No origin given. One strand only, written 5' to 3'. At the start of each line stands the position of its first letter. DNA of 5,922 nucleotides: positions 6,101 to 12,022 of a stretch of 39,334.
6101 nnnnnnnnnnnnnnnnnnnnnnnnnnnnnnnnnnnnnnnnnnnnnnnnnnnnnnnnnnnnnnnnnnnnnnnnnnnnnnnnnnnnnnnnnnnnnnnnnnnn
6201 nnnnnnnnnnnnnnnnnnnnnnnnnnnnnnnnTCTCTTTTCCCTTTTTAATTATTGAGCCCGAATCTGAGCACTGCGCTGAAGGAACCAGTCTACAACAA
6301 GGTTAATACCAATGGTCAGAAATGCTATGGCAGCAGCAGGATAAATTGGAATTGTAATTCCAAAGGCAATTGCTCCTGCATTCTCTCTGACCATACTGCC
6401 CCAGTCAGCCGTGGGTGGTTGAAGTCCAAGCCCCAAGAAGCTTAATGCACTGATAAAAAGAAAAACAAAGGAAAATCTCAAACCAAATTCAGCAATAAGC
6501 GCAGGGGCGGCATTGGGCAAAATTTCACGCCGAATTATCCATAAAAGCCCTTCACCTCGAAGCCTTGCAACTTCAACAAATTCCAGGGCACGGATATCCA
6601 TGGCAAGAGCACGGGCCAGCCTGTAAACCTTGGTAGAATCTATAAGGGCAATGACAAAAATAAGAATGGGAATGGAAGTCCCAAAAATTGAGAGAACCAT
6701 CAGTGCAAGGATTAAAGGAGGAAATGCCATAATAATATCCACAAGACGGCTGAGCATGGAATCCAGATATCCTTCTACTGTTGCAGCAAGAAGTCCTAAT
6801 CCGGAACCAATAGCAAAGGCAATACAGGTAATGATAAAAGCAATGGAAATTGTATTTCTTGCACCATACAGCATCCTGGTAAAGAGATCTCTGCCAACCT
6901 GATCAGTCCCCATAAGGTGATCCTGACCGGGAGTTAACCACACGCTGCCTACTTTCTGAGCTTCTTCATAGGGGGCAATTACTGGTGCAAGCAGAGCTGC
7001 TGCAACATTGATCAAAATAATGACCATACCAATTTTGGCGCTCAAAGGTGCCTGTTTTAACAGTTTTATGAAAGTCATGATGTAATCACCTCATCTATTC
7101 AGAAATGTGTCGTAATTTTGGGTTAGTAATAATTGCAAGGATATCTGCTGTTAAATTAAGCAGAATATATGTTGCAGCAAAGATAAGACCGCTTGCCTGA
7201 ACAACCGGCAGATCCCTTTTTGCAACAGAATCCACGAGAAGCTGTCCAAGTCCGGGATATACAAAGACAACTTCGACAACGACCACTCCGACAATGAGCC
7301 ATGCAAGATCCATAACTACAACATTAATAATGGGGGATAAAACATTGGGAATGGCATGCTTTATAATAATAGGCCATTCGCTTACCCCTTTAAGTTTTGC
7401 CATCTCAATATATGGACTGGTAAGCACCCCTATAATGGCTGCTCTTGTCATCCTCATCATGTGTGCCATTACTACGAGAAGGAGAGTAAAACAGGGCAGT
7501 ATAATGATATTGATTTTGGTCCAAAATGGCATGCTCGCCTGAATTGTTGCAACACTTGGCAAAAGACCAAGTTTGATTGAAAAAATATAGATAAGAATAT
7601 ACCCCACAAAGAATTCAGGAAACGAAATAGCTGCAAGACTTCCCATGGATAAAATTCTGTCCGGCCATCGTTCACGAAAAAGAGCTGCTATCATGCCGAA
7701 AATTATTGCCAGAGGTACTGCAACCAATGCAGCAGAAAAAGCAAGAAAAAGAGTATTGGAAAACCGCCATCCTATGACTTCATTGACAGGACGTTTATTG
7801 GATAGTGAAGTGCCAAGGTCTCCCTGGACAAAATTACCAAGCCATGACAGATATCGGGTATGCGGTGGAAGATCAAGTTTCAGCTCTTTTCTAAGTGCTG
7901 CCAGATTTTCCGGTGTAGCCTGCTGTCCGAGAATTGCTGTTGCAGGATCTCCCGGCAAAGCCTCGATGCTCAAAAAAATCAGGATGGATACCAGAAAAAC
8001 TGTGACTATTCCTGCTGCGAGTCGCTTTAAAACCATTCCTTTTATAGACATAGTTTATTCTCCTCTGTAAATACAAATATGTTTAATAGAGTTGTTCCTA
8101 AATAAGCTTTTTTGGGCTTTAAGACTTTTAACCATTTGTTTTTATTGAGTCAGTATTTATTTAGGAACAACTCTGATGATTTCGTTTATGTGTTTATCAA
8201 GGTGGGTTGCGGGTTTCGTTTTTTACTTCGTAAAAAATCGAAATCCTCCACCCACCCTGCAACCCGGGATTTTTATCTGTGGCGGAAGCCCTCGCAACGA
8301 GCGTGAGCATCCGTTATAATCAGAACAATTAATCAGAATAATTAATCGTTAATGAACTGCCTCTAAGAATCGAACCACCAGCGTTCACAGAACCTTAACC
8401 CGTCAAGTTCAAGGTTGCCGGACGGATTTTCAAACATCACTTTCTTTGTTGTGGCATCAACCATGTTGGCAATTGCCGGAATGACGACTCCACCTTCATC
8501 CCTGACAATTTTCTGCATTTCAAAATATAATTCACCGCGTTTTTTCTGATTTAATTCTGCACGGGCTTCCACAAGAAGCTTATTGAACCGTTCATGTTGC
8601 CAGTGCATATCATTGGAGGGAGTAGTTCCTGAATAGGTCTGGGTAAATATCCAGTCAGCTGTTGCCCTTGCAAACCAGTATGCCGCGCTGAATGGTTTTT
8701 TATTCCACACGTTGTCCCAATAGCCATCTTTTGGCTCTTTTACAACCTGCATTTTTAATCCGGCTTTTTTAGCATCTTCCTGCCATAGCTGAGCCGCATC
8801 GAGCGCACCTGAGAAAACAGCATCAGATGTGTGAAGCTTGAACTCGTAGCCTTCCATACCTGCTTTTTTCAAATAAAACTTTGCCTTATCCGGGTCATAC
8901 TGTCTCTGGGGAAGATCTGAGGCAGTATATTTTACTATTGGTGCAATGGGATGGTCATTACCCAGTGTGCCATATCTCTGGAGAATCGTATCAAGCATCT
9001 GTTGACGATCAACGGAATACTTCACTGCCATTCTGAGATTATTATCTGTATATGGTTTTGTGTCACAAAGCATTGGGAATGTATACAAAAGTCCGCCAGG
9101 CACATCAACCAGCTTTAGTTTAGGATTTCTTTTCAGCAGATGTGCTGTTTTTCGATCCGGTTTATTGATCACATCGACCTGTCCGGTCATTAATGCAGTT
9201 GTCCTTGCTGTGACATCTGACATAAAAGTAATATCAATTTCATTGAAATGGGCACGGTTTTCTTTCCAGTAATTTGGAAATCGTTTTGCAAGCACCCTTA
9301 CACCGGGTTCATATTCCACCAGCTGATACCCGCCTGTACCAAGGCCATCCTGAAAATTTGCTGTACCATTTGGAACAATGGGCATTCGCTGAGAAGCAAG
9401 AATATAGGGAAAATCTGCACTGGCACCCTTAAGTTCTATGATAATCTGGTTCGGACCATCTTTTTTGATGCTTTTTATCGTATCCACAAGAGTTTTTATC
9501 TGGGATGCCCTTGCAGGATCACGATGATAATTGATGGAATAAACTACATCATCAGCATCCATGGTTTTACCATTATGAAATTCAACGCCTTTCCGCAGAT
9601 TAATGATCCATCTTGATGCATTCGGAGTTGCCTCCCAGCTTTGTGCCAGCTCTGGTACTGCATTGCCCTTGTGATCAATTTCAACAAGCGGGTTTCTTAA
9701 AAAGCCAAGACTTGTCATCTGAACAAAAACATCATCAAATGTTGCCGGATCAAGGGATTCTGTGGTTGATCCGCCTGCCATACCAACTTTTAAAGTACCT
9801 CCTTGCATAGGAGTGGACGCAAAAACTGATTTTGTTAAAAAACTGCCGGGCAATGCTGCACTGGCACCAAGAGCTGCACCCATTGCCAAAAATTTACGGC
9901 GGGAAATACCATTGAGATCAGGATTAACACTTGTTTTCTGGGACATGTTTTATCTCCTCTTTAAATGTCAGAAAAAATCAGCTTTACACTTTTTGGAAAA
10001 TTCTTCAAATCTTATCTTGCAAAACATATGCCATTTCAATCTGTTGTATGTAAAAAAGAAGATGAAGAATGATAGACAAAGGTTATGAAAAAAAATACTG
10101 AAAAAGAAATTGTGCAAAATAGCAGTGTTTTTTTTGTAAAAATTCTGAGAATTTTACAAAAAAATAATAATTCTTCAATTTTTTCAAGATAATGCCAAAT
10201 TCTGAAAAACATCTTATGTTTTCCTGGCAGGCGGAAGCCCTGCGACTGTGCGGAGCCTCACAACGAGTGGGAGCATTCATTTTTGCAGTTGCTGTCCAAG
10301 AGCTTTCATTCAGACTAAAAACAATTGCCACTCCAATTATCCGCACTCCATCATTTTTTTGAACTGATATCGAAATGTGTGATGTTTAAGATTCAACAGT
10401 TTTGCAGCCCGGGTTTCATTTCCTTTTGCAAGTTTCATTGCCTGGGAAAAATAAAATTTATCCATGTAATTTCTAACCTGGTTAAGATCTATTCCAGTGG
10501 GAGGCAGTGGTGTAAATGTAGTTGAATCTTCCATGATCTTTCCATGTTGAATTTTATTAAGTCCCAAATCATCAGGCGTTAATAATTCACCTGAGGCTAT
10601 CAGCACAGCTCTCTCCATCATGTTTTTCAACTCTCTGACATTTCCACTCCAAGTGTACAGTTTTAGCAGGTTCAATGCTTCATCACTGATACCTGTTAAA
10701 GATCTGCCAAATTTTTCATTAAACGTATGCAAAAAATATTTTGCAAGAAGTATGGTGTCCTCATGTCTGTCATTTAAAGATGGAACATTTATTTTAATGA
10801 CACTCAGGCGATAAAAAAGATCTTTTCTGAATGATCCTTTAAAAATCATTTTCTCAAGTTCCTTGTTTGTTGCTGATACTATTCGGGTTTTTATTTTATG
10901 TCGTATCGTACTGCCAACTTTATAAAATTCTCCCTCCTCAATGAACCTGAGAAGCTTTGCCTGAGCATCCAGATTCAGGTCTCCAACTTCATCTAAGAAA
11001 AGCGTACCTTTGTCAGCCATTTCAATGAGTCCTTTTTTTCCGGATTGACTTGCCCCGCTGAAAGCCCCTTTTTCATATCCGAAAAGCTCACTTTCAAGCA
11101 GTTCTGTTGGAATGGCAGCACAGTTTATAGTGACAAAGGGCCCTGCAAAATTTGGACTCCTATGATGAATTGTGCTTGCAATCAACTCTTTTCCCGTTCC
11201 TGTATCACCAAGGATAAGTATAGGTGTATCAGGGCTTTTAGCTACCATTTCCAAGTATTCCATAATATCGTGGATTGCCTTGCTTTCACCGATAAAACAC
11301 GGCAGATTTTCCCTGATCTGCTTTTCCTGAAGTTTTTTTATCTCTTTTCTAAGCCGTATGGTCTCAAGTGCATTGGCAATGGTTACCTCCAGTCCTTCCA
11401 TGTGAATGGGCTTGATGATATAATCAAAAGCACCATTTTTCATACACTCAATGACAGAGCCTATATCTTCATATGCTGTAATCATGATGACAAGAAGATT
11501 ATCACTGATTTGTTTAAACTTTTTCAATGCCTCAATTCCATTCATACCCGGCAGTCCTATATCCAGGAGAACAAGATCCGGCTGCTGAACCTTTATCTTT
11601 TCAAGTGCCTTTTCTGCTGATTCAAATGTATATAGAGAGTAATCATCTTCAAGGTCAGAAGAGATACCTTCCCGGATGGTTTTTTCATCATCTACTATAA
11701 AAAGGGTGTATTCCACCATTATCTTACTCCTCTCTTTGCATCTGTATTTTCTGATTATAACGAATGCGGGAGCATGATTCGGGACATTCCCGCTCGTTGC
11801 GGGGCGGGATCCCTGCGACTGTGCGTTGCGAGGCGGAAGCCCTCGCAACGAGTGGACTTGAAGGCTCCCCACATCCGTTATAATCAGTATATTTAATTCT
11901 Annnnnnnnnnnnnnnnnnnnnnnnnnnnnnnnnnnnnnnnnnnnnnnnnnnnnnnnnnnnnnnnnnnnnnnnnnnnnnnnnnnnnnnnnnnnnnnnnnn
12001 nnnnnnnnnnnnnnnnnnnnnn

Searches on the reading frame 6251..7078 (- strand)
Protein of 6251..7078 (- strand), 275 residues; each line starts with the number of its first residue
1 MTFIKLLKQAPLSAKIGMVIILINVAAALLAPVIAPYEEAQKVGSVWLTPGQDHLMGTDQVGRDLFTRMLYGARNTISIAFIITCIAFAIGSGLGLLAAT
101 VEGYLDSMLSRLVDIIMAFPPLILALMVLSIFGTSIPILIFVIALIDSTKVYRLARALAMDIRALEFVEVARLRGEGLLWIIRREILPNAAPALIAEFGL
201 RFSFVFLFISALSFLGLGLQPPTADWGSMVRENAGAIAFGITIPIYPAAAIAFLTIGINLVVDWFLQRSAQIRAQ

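Call 6: search_protein_families(library=ncbifam, proteins=[window:6251-7078:-], max_evalue=0.00001)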
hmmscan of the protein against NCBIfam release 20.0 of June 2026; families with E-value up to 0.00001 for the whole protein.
window:6251-7078:- (275 aa): 17 families
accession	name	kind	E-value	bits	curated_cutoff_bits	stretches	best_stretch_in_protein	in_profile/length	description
NF045474.1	Opp2C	equivalog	4e-57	193.5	300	1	44-264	10-230/236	nickel transporter permease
NF045476.1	Opp4C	equivalog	1.5e-52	178.6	350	1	14-263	16-269/278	oligopeptide ABC transporter permease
NF045473.1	Opp1C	equivalog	3.7e-52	177.4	350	1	14-264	7-258/267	nickel/cobalt ABC transporter permease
TIGR02790.1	nickel_nikC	equivalog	1.1e-51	175.9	358.45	1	15-263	2-251/258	nickel ABC transporter permease subunit NikC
NF007738.0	PRK10417.1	equivalog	1.3e-45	156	335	1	10-264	7-262/277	nickel ABC transporter permease subunit NikC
NF007376.0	PRK09881.1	equivalog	1.4e-45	155.6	434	1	4-263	24-283/298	D,D-dipeptide ABC transporter permease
NF011662.0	PRK15082.1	equivalog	7.4e-43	147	484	1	6-263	32-290/303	glutathione ABC transporter permease GsiD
NF008160.0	PRK10913.1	equivalog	2.2e-40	139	483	1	13-263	31-288/300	dipeptide ABC transporter permease DppC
NF047573.1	opine_perm_CntC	exception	3.9e-38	131.4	440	1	13-263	10-261/271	staphylopine uptake ABC transporter permease subunit CntC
NF011691.0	PRK15111.1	equivalog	9.2e-32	110.8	379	1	13-263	28-285/296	putrescine export ABC transporter permease SapC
NF045475.1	Opp3C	equivalog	2.1e-31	109.3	450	1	53-263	107-317/328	oligopeptide ABC transporter permease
NF011935.0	PRK15406.1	equivalog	5.6e-29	101.8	433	1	18-263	43-291/302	oligopeptide ABC transporter permease OppC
NF043080.1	MMSYN1_0166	equivalog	9.1e-25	87.2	370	1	16-261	42-293/307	oligopeptide ABC transporter permease OppC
NF011596.0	PRK15021.1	subfamily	6.6e-13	48.4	439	1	49-245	116-315/341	microcin C ABC transporter permease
NF011690.0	PRK15110.1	equivalog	2.9e-08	33.5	432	1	138-206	185-253/321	putrescine export ABC transporter permease SapB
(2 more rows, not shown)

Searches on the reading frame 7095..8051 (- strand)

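Call 6: search_protein_families(library=ncbifam, proteins=[window:7095-8051:-], max_evalue=0.00001)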
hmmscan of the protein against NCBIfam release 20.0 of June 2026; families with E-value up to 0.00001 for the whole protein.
window:7095-8051:- (318 aa): 16 families
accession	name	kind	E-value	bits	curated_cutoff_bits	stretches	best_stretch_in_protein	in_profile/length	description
NF045470.1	Opp2B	equivalog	2e-80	270.2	350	1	10-314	1-300/300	nickel ABC transporter permease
NF011661.0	PRK15081.1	equivalog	7.7e-76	255.5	463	1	6-315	4-305/306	glutathione ABC transporter permease GsiC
NF045469.1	Opp1B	equivalog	5.8e-66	223.1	380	1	5-314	3-307/307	nickel/cobalt ABC transporter permease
NF045472.1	Opp4B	equivalog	1.6e-64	218.2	450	1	6-314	4-319/319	oligopeptide ABC transporter permease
TIGR02789.1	nickel_nikB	equivalog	1.6e-57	195.3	447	1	6-314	4-307/314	nickel ABC transporter permease subunit NikB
NF045471.1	Opp3B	equivalog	6.9e-56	189.9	480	1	6-314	4-303/308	oligopeptide ABC transporter permease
NF007677.0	PRK10352.1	equivalog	5.8e-53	180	433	1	6-315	4-308/314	nickel ABC transporter permease subunit NikB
NF008161.0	PRK10914.1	equivalog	2.4e-48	165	590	2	177-315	199-337/339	dipeptide ABC transporter permease DppB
NF007008.0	PRK09471.1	equivalog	4e-44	151.3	388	1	6-314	4-305/306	oligopeptide ABC transporter permease OppB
NF011690.0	PRK15110.1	equivalog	3.2e-29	102.4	432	2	179-315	179-314/321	putrescine export ABC transporter permease SapB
NF043081.1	MMSYN1_0165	equivalog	1.7e-20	73.4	350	1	65-313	145-384/388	oligopeptide ABC transporter permease OppB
NF011712.0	PRK15133.1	subfamily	1.8e-18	66.6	445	1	45-313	81-359/364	microcin C ABC transporter permease YejB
NF045474.1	Opp2C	equivalog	4.3e-10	39.6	300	1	99-257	41-176/236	nickel transporter permease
NF045473.1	Opp1C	equivalog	4.5e-08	32.8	350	1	98-256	68-203/267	nickel/cobalt ABC transporter permease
NF045476.1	Opp4C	equivalog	9.6e-07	28.3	350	1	100-269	79-222/278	oligopeptide ABC transporter permease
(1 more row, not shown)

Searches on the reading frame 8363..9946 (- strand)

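Call 4: search_protein_families(library=pfam, proteins=[window:8363-9946:-])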
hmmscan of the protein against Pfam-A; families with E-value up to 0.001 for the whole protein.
window:8363-9946:- (527 aa): 2 families
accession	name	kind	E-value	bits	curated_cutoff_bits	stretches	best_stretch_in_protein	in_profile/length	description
PF00496.27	SBP_bac_5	-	5.9e-70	236.7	32.4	1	96-445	2-367/368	Bacterial extracellular solute-binding proteins, family 5 Middle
PF10518.14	TAT_signal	-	0.00097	19.4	22.7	0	14-33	2-21/21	TAT (twin-arginine translocation) pathway signal sequence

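Call 5: search_protein_families(library=ncbifam, proteins=[window:8363-9946:-])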
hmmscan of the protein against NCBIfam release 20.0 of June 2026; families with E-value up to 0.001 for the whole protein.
window:8363-9946:- (527 aa): 11 families
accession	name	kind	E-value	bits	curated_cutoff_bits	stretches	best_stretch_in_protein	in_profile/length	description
NF045468.1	Opp5A_nikA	equivalog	1.1e-45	156.1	600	1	60-501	26-467/488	nickel ABC transporter substrate-binding protein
NF011942.0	PRK15413.1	equivalog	4.1e-32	111.6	594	1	53-503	29-493/512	glutathione ABC transporter substrate-binding protein GsiB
NF011689.0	PRK15109.1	equivalog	4.8e-30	104.7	560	1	95-488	78-505/547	ABC transporter substrate-binding protein SapA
NF045467.1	Opp4A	equivalog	4.3e-28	97.9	650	2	201-503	207-538/556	oligopeptide ABC transporter substrate-binding protein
NF043070.1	DppA_dipep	equivalog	7.5e-28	97.4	1005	1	61-502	38-515/535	dipeptide ABC transporter periplasmic-binding protein DppA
TIGR02294.1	nickel_nikA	equivalog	8.7e-26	90.5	393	1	76-365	28-328/501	nickel ABC transporter substrate-binding protein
NF011684.0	PRK15104.1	equivalog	6.9e-19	67.9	947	2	57-152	44-137/543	oligopeptide ABC transporter substrate-binding protein OppA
NF047575.1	opine_bind_CntA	exception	1.7e-18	66.5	800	1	77-491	59-502/535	staphylopine-dependent metal ABC transporter substrate-binding lipoprotein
NF010149.0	PRK13626.1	equivalog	2.2e-10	39.8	476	1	91-253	159-315/552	HTH-type transcriptional regulator SgrR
NF007287.0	PRK09755.1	equivalog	1.7e-09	37.1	1098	1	63-150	44-130/535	ABC transporter substrate-binding protein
TIGR04028.1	SBP_KPN_01854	hypoth_equivalog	1.5e-08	33.7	468.5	0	228-365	196-332/509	TIGR04028 family ABC transporter substrate-binding protein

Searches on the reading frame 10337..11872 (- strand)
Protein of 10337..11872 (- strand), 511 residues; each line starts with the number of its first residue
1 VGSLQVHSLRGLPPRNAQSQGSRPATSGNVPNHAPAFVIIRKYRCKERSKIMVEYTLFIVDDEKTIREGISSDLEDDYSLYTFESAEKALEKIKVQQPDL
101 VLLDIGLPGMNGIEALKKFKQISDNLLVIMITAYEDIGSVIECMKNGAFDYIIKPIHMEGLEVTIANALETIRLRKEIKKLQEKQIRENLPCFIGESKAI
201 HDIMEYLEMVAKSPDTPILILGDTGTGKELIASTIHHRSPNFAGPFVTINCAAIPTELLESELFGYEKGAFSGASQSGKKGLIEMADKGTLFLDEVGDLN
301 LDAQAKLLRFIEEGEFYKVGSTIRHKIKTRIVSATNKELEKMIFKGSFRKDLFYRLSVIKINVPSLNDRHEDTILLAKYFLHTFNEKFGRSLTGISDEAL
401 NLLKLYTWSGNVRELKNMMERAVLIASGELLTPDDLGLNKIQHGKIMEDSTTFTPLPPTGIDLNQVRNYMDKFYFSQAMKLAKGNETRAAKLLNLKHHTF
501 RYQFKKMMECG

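Call 4: search_protein_families(library=pfam, proteins=[window:10337-11872:-])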
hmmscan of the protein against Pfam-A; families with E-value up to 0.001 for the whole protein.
window:10337-11872:- (511 aa): 6 families
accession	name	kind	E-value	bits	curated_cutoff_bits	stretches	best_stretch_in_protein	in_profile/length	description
PF00158.32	Sigma54_activat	-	1.2e-64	217.5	20.2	1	194-361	2-167/168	Sigma-54 interaction domain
PF00072.30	Response_reg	-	7.6e-27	94.1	30.2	1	58-163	2-108/111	Response regulator receiver domain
PF14532.12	Sigma54_activ_2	-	2.7e-23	83.2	25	1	194-366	1-138/138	Sigma-54 interaction domain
PF25601.1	AAA_lid_14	-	2.6e-22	78.9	27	1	368-439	2-73/87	AAA+ ATPase lid domain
PF01078.27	Mg_chelatase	-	1.1e-05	25.4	20.3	0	270-336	89-157/207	Magnesium chelatase, subunit ChlI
PF07728.20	AAA_5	-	3.3e-05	24.4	22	1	218-337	2-123/139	AAA domain (dynein-related subfamily)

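Call 5: search_protein_families(library=ncbifam, proteins=[window:10337-11872:-])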
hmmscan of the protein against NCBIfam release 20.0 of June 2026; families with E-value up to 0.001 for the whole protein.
window:10337-11872:- (511 aa): 109 families (the best 25 are shown)
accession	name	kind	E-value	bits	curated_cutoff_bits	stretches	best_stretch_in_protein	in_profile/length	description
NF008469.0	PRK11361.1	equivalog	3.4e-116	388.7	714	1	55-505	5-452/461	acetoacetate metabolism transcriptional regulator AtoC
TIGR02915.1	PEP_resp_reg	equivalog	2.7e-113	379.2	502.6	1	57-500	1-435/445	PEP-CTERM-box response regulator transcription factor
TIGR01818.1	ntrC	equivalog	2.4e-110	369.5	558.6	1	58-505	2-461/463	nitrogen regulation protein NR(I)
NF041552.1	TF_PrdR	equivalog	2.4e-104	349.7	795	1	169-506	248-575/577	sigma-54 dependent transcriptional regulator PrdR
NF051870.1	NAssimRespRegNtrX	equivalog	5.4e-100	335.4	600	1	57-500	4-443/452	nitrogen assimilation response regulator NtrX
NF041946.1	LuxO_transreg_Vib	equivalog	2.4e-99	333.2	800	1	85-499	28-452/463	quorum-sensing sigma-54 dependent transcriptional regulator LuxO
NF008176.1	PRK10923.1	equivalog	2.5e-93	313.2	620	1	56-438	5-383/469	nitrogen regulation protein NR(I)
TIGR01817.1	nifA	equivalog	1.3e-90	304.7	528.85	1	175-451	181-453/534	nif-specific transcriptional activator NifA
NF007689.0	PRK10365.1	equivalog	5e-90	302.4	760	1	78-495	30-430/441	sigma-54-dependent response regulator transcription factor ZraR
NF003451.0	PRK05022.1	equivalog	1.4e-89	301.2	476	1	165-501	161-502/512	nitric oxide reductase transcriptional regulator NorR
NF038308.1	RNA_repair_RtcR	equivalog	3.3e-85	287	650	1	168-438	156-434/530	RNA repair transcriptional activator RtcR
NF049963.1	RespRegFlgRCampy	domain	2.4e-83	280.4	750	1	57-446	3-387/429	fla regulon two-component system response regulator FlgR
NF011695.0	PRK15115.1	equivalog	2.4e-83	280.3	763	1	56-496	8-425/445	two-component system response regulator GlrR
TIGR02974.1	phageshock_pspF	equivalog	1.6e-78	264.3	443.55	1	194-427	2-234/336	phage shock protein operon transcriptional activator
TIGR02329.1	propionate_PrpR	equivalog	1.1e-75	255.3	499.2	1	179-502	201-522/526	propionate catabolism operon regulatory protein PrpR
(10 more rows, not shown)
